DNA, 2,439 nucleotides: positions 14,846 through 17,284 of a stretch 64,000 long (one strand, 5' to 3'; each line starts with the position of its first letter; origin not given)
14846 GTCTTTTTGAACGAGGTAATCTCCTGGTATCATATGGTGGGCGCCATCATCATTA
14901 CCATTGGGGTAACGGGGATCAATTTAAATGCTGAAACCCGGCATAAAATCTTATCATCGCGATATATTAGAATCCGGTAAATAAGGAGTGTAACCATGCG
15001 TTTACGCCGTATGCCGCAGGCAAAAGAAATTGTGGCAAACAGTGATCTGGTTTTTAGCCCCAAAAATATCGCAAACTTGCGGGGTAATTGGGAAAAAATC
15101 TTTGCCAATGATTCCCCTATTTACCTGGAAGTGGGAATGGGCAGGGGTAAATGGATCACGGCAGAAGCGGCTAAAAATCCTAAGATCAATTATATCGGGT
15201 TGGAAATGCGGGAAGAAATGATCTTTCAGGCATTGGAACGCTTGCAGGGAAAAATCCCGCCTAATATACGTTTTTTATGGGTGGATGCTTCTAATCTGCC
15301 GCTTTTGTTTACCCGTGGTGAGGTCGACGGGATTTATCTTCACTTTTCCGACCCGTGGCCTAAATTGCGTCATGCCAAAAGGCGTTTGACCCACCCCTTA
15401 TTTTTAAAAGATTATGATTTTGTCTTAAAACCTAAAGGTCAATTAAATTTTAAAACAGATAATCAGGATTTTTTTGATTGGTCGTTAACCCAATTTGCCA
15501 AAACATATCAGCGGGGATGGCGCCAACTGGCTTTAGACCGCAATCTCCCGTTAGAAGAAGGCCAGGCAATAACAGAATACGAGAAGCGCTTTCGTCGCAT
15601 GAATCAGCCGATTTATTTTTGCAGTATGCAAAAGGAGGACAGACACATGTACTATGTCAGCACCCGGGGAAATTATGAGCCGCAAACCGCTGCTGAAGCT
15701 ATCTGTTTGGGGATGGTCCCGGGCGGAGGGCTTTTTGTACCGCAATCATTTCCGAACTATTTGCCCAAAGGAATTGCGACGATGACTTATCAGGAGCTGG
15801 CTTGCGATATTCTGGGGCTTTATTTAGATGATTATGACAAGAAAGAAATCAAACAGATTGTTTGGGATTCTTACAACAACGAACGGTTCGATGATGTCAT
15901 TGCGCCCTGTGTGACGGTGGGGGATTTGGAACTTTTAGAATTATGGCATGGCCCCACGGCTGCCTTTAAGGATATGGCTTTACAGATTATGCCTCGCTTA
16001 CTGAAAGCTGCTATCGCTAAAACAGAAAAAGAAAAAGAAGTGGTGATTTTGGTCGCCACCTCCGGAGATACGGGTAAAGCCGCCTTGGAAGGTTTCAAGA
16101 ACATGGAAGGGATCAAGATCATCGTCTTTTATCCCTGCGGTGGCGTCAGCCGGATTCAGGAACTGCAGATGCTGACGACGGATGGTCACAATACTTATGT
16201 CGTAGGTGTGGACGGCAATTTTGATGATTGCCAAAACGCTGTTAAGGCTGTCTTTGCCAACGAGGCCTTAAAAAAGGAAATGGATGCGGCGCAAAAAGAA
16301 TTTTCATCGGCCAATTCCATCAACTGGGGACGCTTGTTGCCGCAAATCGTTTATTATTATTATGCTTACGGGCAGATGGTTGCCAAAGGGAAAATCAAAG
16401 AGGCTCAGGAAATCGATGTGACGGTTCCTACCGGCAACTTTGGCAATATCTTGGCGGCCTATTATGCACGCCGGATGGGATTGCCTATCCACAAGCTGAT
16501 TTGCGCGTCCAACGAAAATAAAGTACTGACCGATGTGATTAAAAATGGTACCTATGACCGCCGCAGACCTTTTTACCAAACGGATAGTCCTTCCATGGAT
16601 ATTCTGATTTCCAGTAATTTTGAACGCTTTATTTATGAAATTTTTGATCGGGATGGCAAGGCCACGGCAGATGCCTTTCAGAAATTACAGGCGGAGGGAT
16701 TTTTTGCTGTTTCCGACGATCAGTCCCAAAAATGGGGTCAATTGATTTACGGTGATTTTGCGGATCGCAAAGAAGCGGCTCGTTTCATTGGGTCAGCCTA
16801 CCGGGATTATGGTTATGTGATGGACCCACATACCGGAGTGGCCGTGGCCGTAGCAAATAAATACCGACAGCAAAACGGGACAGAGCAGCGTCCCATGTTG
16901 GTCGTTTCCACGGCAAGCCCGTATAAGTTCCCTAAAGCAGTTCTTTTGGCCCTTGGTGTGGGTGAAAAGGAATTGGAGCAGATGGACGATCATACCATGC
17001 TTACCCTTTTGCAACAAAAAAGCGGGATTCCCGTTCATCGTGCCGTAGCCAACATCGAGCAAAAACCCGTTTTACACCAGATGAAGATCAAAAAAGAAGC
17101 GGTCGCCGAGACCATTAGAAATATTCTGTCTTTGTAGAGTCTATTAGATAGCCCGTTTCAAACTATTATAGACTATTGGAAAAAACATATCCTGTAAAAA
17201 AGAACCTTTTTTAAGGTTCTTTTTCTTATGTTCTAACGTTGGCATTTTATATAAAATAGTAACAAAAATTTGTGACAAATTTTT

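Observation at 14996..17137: TrmB (tRNA m7G46 methyltransferase) and threonine synthase encoded as one in-frame 713 aa ORF, with an internal SD before the ThrC start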

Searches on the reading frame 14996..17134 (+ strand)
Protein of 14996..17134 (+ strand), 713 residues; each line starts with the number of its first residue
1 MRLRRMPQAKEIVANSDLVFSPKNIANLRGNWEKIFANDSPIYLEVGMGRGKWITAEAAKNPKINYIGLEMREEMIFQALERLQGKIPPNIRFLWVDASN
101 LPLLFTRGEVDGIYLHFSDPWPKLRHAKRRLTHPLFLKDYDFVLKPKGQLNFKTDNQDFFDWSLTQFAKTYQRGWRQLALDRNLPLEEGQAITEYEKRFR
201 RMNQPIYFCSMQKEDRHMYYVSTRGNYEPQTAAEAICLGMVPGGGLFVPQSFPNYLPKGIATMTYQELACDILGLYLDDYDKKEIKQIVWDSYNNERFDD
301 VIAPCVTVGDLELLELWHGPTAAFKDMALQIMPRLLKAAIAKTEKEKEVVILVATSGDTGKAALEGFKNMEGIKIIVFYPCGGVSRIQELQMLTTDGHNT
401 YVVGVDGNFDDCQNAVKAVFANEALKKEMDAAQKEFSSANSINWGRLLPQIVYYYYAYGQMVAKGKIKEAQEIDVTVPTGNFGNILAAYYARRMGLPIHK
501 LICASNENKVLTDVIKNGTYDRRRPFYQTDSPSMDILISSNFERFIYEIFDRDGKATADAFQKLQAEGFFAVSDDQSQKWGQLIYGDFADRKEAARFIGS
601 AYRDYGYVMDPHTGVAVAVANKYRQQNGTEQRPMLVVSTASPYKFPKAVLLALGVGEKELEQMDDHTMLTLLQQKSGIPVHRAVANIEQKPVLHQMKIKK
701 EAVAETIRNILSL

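Call 3: search_protein_families(library=pfam, proteins=[window:14996-17134:+], max_evalue=0.01)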
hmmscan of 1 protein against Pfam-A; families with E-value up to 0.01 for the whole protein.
window:14996-17134:+ (713 aa): 8 families
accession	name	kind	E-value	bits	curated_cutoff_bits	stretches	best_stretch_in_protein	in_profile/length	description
PF02390.23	Methyltransf_4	-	4.4e-40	137.4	24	1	40-208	2-172/173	Putative methyltransferase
PF00291.31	PALP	-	7.7e-17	62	35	1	317-638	30-293/295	Pyridoxal-phosphate dependent enzyme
PF14821.11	Thr_synth_N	-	1.5e-15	57.5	25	1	220-293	2-79/79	Threonine synthase N terminus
PF24857.1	THR4_C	-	3.9e-08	33.8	27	1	613-659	1-46/85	Threonine synthase, C-terminal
PF13649.12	Methyltransf_25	-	6.3e-07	30.4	27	1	44-118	2-78/97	Methyltransferase domain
PF24675.1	NpmA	-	2.5e-05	24.1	60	1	29-124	13-109/214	16S rRNA (adenine(1408)-N(1))-methyltransferase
PF13847.12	Methyltransf_31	-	4.3e-05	23.7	27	1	43-116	7-81/145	Methyltransferase domain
PF08241.18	Methyltransf_11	-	0.00078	20.5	21.2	1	44-127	1-73/95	Methyltransferase domain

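Call 4: search_protein_families(library=ncbifam, proteins=[window:14996-17134:+], max_evalue=0.001)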
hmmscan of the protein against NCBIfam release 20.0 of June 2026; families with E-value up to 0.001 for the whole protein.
window:14996-17134:+ (713 aa): 5 families
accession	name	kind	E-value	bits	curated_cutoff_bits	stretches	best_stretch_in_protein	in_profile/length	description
TIGR00260.1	thrC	equivalog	4.3e-75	253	167.1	1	282-658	12-337/340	threonine synthase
TIGR00091.1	TIGR00091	equivalog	8.1e-45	152.6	112.65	1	29-213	6-192/194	tRNA (guanosine(46)-N7)-methyltransferase TrmB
NF001080.0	PRK00121.2-2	equivalog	4.1e-43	147.2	132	1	16-213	16-222/224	tRNA (guanosine(46)-N7)-methyltransferase TrmB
NF010719.0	PRK14121.1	equivalog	1.2e-25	90.3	402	1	33-214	116-289/396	tRNA (guanosine(46)-N7)-methyltransferase TrmB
NF002421.0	PRK01544.1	equivalog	2.3e-10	39.8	567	1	33-164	341-472/524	bifunctional peptide chain release factor N(5)-glutamine methyltransferase PrmC/tRNA (guanosine(46)-N7)-methyltransferase TrmB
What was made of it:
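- On TrmB, tRNA (guanine46-N7)-methyltransferase (EC 2.1.1.33): TIGR00091 scores 152.6 bits (cut-off 112.65), NF001080 scores 147.2 (cut-off 132) and Pfam Methyltransf_4 scores 137 bits (calls 3, 4).
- On Threonine synthase ThrC (EC 4.2.3.1), long form: PF14821, PF00291 and PF24857 are all above their gathering scores (calls 3, 4).
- Checked: Pfam and NCBIfam (calls 3, 4) give TrmB over aa 16-213 (TIGR00091, 152.6 bits against a cut-off of 112.65) and ThrC over aa 218-713 (TIGR00260, 253 bits against a cut-off of 167.1).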

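Call 5: find_homologous_proteins(query=window:14996-17134:+, max_evalue=1e-10)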
Query window:14996-17134:+ (713 aa): 8000 proteins with E <= 1e-10 among 8000 candidates; the best 120 are listed.
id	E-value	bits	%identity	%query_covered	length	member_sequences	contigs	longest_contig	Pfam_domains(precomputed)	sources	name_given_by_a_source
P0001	0.0e+0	1653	100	100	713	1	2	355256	PF13847.13,PF13649.13,PF00291.32,PF02390.24,PF24857.2,PF14821.12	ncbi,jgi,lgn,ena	-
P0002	2.3e-230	785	52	100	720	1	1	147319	PF13847.13,PF13649.13,PF00291.32,PF02390.24,PF24857.2,PF14821.12,PF08242.19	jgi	-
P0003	5.1e-230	783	-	-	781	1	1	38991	PF00291.32,PF24857.2,PF14821.12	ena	-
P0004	7.7e-225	766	51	100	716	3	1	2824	PF13847.13,PF13649.13,PF00291.32,PF02390.24,PF24857.2,PF14821.12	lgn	-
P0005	1.1e-222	759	50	100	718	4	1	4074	PF13847.13,PF13649.13,PF00291.32,PF02390.24,PF24857.2,PF14821.12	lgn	-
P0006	1.5e-222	759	50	100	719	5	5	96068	PF13847.13,PF13649.13,PF00291.32,PF02390.24,PF24857.2,PF14821.12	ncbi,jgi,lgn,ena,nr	ncbi:MAG: threonine synthase [Clostridia bacterium]|jgi:threonine synthase|nr:threonine synthase [Cl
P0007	1.8e-222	759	50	100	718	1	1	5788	PF13847.13,PF13649.13,PF00291.32,PF02390.24,PF24857.2,PF14821.12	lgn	-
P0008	3.5e-222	758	52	96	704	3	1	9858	PF00291.32,PF02390.24,PF24857.2,PF14821.12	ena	-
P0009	1.1e-221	756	50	100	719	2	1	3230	PF13649.13,PF00291.32,PF02390.24,PF24857.2,PF14821.12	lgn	-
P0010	1.4e-221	756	51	100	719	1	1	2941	PF13847.13,PF13649.13,PF00291.32,PF02390.24,PF24857.2,PF14821.12,PF08241.19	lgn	-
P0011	1.6e-221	755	50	100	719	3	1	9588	PF13847.13,PF13649.13,PF00291.32,PF02390.24,PF24857.2,PF14821.12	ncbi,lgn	ncbi:MAG: threonine synthase [Bacillota bacterium]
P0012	2.2e-219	748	49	100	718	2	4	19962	PF13847.13,PF13649.13,PF00291.32,PF02390.24,PF24857.2,PF14821.12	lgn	-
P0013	4.0e-217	741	51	100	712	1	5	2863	PF13847.13,PF13649.13,PF00291.32,PF02390.24,PF24857.2,PF14821.12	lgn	-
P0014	2.1e-216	738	51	100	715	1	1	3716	PF13847.13,PF13649.13,PF02390.24,PF24857.2,PF14821.12,PF24675.2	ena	-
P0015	8.3e-216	737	49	100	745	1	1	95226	PF13847.13,PF13649.13,PF00291.32,PF02390.24,PF24857.2,PF14821.12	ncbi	-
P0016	4.4e-210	718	49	100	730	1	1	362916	PF13847.13,PF13649.13,PF00291.32,PF02390.24,PF24857.2,PF14821.12,PF24675.2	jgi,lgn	-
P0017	5.4e-209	714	49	100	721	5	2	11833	PF13649.13,PF00291.32,PF02390.24,PF24857.2,PF14821.12,PF24675.2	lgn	-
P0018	3.9e-208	711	49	100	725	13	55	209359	PF13847.13,PF13649.13,PF00291.32,PF02390.24,PF24857.2,PF14821.12,PF08242.19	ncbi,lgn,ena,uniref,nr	ncbi:MAG TPA: threonine synthase [Candidatus Avidehalobacter gallistercoris]|uniref:tRNA (guanine-N(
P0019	3.6e-206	705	49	100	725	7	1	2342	PF13847.13,PF13649.13,PF00291.32,PF02390.24,PF24857.2,PF14821.12,PF08242.19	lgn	-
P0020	2.0e-205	702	48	100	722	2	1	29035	PF13847.13,PF13649.13,PF00291.32,PF02390.24,PF24857.2,PF14821.12,PF24675.2,PF08241.19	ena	-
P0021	6.9e-205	700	49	100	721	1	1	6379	PF00291.32,PF02390.24,PF24857.2,PF14821.12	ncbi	-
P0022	8.7e-205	700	48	100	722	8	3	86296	PF13847.13,PF13649.13,PF00291.32,PF02390.24,PF24857.2,PF14821.12,PF24675.2,PF08241.19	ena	-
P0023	1.8e-204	699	49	100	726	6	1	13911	PF13847.13,PF13649.13,PF00291.32,PF02390.24,PF24857.2,PF14821.12,PF08241.19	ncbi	-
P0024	1.1e-203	696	49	100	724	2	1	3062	PF00291.32,PF02390.24,PF24857.2,PF14821.12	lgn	-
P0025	4.2e-201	688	47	100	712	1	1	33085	PF13649.13,PF00291.32,PF02390.24,PF24857.2,PF14821.12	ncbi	-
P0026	3.0e-200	685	47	100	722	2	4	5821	PF13847.13,PF13649.13,PF00291.32,PF02390.24,PF24857.2,PF14821.12,PF08241.19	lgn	-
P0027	5.3e-200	684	47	100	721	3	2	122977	PF13847.13,PF13649.13,PF00291.32,PF02390.24,PF24857.2,PF14821.12,PF24675.2,PF08241.19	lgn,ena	-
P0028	1.7e-199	683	48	100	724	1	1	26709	PF13847.13,PF13649.13,PF00291.32,PF02390.24,PF24857.2,PF14821.12,PF24675.2,PF08241.19,PF08242.19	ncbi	-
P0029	3.1e-199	682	49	98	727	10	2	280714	PF13847.13,PF00291.32,PF02390.24,PF24857.2,PF14821.12,PF24675.2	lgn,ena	-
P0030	3.3e-199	682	47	100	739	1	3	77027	PF00291.32,PF02390.24,PF24857.2,PF14821.12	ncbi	-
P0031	4.1e-199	681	47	100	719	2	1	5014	PF13649.13,PF00291.32,PF02390.24,PF24857.2,PF14821.12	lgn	-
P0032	2.3e-198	679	47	100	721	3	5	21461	PF13847.13,PF13649.13,PF00291.32,PF02390.24,PF24857.2,PF14821.12,PF24675.2,PF08241.19,PF08242.19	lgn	-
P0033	1.8e-197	676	61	70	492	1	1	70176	PF00291.32,PF24857.2,PF14821.12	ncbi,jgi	ncbi:MAG: threonine synthase [Bacillota bacterium]|jgi:threonine synthase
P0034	1.9e-197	676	49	98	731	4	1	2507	PF13847.13,PF00291.32,PF02390.24,PF24857.2,PF14821.12,PF24675.2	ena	-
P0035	2.3e-197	676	47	100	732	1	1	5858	PF13847.13,PF13649.13,PF00291.32,PF02390.24,PF24857.2,PF14821.12,PF24675.2,PF08241.19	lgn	-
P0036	2.5e-197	675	46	100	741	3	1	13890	PF00291.32,PF02390.24,PF24857.2,PF14821.12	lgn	-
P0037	1.1e-196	673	47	100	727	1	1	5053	PF13847.13,PF13649.13,PF00291.32,PF02390.24,PF24857.2,PF14821.12,PF08241.19,PF08242.19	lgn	-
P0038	4.1e-196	671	61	70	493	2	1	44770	PF00291.32,PF24857.2,PF14821.12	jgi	jgi:threonine synthase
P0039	7.1e-196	671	46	100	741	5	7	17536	PF00291.32,PF02390.24,PF24857.2,PF14821.12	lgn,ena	-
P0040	4.3e-195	668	46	100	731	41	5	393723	PF13649.13,PF00291.32,PF02390.24,PF24857.2,PF14821.12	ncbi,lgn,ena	-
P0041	3.5e-194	665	47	100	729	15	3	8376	PF13847.13,PF13649.13,PF00291.32,PF02390.24,PF24857.2,PF14821.12,PF08241.19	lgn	-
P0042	1.1e-193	663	46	100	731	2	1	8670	PF13847.13,PF13649.13,PF00291.32,PF02390.24,PF24857.2,PF14821.12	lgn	-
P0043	3.0e-193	662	46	100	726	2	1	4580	PF13847.13,PF13649.13,PF00291.32,PF02390.24,PF24857.2,PF14821.12,PF08241.19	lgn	-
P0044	9.9e-193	660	60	70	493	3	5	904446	PF00291.32,PF24857.2,PF14821.12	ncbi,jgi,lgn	ncbi:MAG: threonine synthase [Bacillota bacterium]|jgi:threonine synthase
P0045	1.7e-192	659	47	100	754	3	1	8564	PF00291.32,PF02390.24,PF24857.2,PF14821.12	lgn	-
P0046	3.3e-192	659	46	100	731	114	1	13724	PF00291.32,PF02390.24,PF24857.2,PF14821.12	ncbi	-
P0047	8.1e-189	647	61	70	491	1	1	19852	PF00291.32,PF24857.2,PF14821.12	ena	-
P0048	2.6e-188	646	47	96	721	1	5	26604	PF00291.32,PF02390.24,PF24857.2,PF14821.12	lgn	-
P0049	1.7e-187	643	59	70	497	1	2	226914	PF00291.32,PF24857.2,PF14821.12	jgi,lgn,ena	-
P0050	7.0e-186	638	57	70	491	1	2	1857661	PF00291.32,PF24857.2,PF14821.12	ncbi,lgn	-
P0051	1.0e-184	634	58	70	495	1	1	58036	PF00291.32,PF24857.2,PF14821.12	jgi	-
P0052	1.6e-184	633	58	70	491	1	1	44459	PF00291.32,PF24857.2,PF14821.12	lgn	-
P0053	1.1e-183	630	58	70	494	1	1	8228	PF00291.32,PF24857.2,PF14821.12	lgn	-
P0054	7.7e-183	628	58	70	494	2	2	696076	PF00291.32,PF24857.2,PF14821.12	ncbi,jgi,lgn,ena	-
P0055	7.8e-183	628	59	70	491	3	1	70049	PF00291.32,PF24857.2,PF14821.12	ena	-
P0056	1.1e-182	627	59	70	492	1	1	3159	PF00291.32,PF24857.2,PF14821.12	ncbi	-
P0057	8.2e-182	624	58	69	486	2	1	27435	PF00291.32,PF24857.2,PF14821.12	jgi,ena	-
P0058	8.8e-182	624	58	69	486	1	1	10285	PF00291.32,PF24857.2,PF14821.12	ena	-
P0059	6.7e-181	621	57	70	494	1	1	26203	PF00291.32,PF24857.2,PF14821.12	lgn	-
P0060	2.9e-180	619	57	70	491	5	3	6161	PF00291.32,PF24857.2,PF14821.12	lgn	-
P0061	9.9e-180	617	57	70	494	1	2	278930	PF00291.32,PF24857.2,PF14821.12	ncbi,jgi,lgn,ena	-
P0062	1.5e-178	613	57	70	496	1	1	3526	PF00291.32,PF24857.2,PF14821.12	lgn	-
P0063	2.4e-176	606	56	70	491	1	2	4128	PF00291.32,PF24857.2,PF14821.12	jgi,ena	-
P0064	3.1e-172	592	56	69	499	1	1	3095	PF00291.32,PF24857.2,PF14821.12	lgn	-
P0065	7.9e-172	591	57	69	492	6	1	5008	PF00291.32,PF24857.2,PF14821.12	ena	-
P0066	3.8e-170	586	56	69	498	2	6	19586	PF00291.32,PF24857.2,PF14821.12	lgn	-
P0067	1.0e-169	584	56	69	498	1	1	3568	PF00291.32,PF24857.2,PF14821.12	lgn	-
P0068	1.3e-169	584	55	69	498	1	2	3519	PF00291.32,PF24857.2,PF14821.12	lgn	-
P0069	3.7e-169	582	55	69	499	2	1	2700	PF00291.32,PF24857.2,PF14821.12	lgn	-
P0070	7.3e-169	581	56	69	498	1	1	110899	PF00291.32,PF24857.2,PF14821.12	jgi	-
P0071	2.0e-168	580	56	70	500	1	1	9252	PF00291.32,PF24857.2,PF14821.12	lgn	-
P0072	5.0e-168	579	54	70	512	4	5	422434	PF00291.32,PF24857.2,PF14821.12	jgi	jgi:threonine synthase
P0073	2.3e-167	576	55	69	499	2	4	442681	PF00291.32,PF24857.2,PF14821.12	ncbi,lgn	ncbi:MAG: threonine synthase [Dehalobacterium sp.]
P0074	2.4e-167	576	55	70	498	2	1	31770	PF00291.32,PF24857.2,PF14821.12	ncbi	-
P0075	3.0e-167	576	55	69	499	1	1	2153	PF00291.32,PF24857.2,PF14821.12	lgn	-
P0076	3.1e-167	576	57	70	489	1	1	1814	PF00291.32,PF24857.2,PF14821.12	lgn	-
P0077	1.5e-166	574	54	69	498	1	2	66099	PF00291.32,PF24857.2,PF14821.12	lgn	-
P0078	9.2e-166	571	55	69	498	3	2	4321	PF00291.32,PF24857.2,PF14821.12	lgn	-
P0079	6.5e-165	568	54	70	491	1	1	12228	PF00291.32,PF24857.2,PF14821.12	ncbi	-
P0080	2.0e-164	567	55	69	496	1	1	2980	PF00291.32,PF24857.2,PF14821.12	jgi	-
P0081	4.5e-164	566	56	69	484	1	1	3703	PF00291.32,PF24857.2,PF14821.12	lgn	-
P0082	3.5e-163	563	53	69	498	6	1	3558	PF00291.32,PF24857.2,PF14821.12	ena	-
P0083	7.9e-163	561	55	70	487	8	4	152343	PF00291.32,PF24857.2,PF14821.12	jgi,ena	-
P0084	3.3e-162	559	53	69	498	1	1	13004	PF00291.32,PF24857.2,PF14821.12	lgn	-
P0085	3.9e-162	559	54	69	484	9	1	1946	PF00291.32,PF24857.2,PF14821.12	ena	-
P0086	4.1e-162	559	52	69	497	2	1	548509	PF00291.32,PF24857.2,PF14821.12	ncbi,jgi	ncbi:MAG: threonine synthase [Bacillota bacterium]|jgi:threonine synthase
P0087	7.5e-162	558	53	69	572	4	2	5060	PF00291.32,PF24857.2,PF14821.12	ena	-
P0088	8.6e-162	558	57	65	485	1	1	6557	PF00291.32,PF24857.2,PF14821.12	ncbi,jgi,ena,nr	ncbi:MAG: threonine synthase [Clostridiales bacterium]|nr:threonine synthase [Clostridiales bacteriu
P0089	1.5e-161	557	53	69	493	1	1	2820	PF00291.32,PF24857.2,PF14821.12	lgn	-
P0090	4.4e-161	556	54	69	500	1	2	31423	PF00291.32,PF24857.2,PF14821.12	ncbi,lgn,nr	ncbi:MAG: threonine synthase [Desulfitobacteriaceae bacterium]|nr:threonine synthase [Desulfitobacte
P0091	3.5e-160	553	53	70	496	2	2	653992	PF00291.32,PF24857.2,PF14821.12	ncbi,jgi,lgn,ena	-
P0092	4.3e-160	552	54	69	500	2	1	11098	PF00291.32,PF24857.2,PF14821.12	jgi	jgi:threonine synthase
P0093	5.5e-160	552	53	69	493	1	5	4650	PF00291.32,PF24857.2,PF14821.12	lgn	-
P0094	9.2e-160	551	59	61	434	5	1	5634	PF00291.32,PF24857.2,PF14821.12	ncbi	ncbi:MAG: threonine synthase, partial [Clostridiales bacterium]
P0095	1.7e-159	550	53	70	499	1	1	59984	PF00291.32,PF24857.2,PF14821.12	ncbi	-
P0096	1.9e-159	550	52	70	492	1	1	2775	PF00291.32,PF24857.2,PF14821.12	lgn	-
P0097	2.7e-159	550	53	69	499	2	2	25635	PF00291.32,PF24857.2,PF14821.12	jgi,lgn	-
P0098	1.4e-158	547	54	69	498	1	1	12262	PF00291.32,PF24857.2,PF14821.12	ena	-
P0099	1.5e-158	547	52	69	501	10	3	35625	PF00291.32,PF24857.2,PF14821.12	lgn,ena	-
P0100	2.1e-158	547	54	70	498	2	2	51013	PF00291.32,PF24857.2,PF14821.12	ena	-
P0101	3.3e-158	546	52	69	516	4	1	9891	PF00291.32,PF24857.2,PF14821.12,PF05872.19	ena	-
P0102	4.5e-158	546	51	69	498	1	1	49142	PF00291.32,PF24857.2,PF14821.12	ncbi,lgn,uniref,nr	ncbi:L-threonine synthase [Desulfonispora thiosulfatigenes DSM 11270]|uniref:Threonine synthase n=1 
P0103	8.1e-158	545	53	70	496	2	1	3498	PF00291.32,PF24857.2,PF14821.12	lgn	-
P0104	9.4e-158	545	53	69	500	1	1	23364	PF00291.32,PF24857.2,PF14821.12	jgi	-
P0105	2.4e-157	543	54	70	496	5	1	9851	PF00291.32,PF24857.2,PF14821.12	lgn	-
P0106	3.0e-157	543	52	69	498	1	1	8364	PF00291.32,PF24857.2,PF14821.12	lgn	-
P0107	3.7e-157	543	53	69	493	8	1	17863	PF00291.32,PF24857.2,PF14821.12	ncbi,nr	ncbi:MAG: threonine synthase [Peptococcaceae bacterium]|nr:threonine synthase [Peptococcaceae bacter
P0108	3.9e-157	543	54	70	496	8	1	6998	PF00291.32,PF24857.2,PF14821.12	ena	-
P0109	5.5e-157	542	54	70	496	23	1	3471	PF00291.32,PF24857.2,PF14821.12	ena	-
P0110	6.3e-157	542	52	69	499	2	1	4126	PF00291.32,PF24857.2,PF14821.12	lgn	-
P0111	8.9e-157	541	52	69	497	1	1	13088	PF00291.32,PF24857.2,PF14821.12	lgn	-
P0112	1.1e-156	541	53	68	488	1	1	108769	PF00291.32,PF24857.2,PF14821.12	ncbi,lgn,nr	ncbi:MAG: threonine synthase [Bacillota bacterium]|nr:threonine synthase [Bacillota bacterium]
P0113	1.2e-156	541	52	70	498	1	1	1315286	PF00291.32,PF24857.2,PF14821.12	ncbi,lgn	ncbi:threonine synthase [Halanaerocella petrolearia]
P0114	1.5e-156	541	52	70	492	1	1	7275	PF00291.32,PF24857.2,PF14821.12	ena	-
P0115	1.7e-156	540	53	70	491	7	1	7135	PF00291.32,PF24857.2,PF14821.12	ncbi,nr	ncbi:MAG: threonine synthase [Firmicutes bacterium]|nr:threonine synthase [Bacillota bacterium]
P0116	2.2e-156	540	52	69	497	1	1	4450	PF00291.32,PF14821.12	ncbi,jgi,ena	-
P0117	2.5e-156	540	52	69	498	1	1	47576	PF00291.32,PF24857.2,PF14821.12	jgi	-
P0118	2.6e-156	540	54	70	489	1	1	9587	PF00291.32,PF24857.2,PF14821.12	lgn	-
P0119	3.2e-156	540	52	70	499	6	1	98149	PF00291.32,PF24857.2,PF14821.12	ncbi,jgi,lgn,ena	-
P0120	3.4e-156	539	53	69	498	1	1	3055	PF00291.32,PF24857.2,PF14821.12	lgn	-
